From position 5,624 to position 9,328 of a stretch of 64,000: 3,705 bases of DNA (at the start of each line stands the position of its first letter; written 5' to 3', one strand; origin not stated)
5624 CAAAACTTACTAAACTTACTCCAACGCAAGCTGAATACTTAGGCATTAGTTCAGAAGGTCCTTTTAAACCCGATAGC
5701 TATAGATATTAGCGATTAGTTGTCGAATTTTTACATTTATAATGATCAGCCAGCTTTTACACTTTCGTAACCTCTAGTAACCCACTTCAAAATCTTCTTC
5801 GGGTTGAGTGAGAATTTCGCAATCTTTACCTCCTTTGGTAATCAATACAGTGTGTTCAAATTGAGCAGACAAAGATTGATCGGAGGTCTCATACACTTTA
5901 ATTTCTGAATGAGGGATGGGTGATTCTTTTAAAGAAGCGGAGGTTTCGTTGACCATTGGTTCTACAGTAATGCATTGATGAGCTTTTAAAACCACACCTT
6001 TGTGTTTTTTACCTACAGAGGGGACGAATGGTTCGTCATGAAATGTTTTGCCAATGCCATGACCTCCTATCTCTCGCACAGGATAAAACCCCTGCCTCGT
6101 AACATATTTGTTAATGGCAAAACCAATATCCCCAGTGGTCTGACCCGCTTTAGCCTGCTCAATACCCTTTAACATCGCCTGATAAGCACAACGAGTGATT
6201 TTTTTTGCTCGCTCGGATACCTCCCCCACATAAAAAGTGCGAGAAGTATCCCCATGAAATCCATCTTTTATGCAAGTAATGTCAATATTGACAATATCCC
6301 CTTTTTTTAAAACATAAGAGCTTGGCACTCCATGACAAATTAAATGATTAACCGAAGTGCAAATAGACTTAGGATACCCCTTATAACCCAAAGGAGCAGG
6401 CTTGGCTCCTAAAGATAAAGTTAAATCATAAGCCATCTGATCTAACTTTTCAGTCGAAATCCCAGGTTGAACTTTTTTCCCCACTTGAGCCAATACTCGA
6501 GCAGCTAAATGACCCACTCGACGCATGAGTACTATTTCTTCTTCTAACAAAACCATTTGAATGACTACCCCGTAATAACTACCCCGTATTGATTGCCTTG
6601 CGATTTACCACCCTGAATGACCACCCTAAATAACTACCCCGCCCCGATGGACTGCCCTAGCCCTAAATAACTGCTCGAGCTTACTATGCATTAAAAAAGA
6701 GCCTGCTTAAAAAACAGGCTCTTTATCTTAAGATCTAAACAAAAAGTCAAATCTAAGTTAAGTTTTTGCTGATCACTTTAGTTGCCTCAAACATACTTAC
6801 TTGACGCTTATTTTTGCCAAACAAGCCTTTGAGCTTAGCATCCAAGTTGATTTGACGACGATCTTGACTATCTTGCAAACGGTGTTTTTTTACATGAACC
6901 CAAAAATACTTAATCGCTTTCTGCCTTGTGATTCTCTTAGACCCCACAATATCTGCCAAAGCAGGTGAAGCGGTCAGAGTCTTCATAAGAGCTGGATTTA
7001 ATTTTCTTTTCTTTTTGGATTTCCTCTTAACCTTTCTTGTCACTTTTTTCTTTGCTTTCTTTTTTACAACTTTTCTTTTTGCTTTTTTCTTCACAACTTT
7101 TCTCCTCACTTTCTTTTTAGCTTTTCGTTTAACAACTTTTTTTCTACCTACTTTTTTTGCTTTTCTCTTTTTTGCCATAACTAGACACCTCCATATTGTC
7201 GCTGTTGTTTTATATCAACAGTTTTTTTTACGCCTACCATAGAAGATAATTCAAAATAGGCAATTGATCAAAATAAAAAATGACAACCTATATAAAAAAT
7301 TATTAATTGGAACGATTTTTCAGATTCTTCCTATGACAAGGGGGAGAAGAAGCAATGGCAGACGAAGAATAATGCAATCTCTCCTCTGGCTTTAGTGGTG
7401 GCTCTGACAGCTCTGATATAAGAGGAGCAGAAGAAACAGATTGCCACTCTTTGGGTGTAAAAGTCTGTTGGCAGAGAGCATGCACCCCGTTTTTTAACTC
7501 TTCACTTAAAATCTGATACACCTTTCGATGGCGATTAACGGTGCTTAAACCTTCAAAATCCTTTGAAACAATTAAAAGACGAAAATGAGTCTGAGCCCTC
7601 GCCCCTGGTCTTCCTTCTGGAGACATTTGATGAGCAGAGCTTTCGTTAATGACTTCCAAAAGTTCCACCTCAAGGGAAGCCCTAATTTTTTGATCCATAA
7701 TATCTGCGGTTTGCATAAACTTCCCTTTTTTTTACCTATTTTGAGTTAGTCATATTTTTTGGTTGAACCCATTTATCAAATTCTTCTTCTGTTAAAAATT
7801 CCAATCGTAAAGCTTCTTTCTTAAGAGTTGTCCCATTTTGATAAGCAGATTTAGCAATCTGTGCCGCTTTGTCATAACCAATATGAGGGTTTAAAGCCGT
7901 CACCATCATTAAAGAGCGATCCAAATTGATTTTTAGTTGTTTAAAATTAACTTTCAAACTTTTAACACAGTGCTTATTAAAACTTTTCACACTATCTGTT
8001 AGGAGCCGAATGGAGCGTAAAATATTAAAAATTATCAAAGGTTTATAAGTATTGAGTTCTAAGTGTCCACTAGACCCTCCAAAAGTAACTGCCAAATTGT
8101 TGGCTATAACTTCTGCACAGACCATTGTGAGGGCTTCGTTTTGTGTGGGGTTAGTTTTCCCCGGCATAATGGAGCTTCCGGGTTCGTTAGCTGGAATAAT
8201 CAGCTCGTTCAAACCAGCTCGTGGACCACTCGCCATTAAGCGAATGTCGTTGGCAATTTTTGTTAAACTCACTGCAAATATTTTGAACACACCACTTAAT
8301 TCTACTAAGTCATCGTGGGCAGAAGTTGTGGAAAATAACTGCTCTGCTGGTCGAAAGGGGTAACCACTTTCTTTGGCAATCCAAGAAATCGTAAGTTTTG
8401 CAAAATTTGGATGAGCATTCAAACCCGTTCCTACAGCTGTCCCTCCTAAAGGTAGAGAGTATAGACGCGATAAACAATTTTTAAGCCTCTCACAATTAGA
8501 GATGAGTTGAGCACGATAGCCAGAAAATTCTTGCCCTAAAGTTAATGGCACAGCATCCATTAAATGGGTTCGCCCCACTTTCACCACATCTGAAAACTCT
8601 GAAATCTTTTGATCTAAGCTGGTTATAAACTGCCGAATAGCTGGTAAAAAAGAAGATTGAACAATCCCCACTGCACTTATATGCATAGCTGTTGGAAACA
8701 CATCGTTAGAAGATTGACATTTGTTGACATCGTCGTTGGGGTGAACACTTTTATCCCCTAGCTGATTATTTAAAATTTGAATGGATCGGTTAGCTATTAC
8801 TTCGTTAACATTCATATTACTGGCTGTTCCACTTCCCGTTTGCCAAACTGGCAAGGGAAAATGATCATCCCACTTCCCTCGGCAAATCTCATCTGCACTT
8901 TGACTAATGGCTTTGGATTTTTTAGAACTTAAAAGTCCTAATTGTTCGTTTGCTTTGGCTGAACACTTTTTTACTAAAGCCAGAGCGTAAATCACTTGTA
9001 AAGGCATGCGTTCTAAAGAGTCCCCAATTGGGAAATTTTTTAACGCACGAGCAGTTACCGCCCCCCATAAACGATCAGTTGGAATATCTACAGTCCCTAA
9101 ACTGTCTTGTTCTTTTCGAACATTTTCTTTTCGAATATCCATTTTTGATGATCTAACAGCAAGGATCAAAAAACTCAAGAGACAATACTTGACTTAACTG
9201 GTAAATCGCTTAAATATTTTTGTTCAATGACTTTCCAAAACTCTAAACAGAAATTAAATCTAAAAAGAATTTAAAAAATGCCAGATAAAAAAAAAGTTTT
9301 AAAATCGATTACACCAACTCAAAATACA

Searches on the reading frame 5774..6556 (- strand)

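Call 67: search_protein_families(library=pfam, proteins=[window:5774-6556:-], max_evalue=0.001)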
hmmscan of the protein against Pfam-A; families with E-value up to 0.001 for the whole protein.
window:5774-6556:- (260 aa): 1 family
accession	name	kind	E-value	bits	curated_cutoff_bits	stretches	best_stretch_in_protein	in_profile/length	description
PF00557.29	Peptidase_M24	-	1.4e-48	165.9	23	1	10-241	2-208/208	Metallopeptidase family M24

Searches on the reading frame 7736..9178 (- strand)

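Call 67: search_protein_families(library=pfam, proteins=[window:7736-9178:-], max_evalue=0.001)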
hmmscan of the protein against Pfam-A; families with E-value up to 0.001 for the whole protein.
window:7736-9178:- (480 aa): 2 families
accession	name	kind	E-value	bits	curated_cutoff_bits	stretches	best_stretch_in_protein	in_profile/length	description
PF00206.25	Lyase_1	-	3.1e-102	342.6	27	1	28-358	1-311/312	Lyase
PF10415.14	FumaraseC_C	-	2.5e-25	89.1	32.5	1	425-478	1-54/54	Fumarase C C-terminus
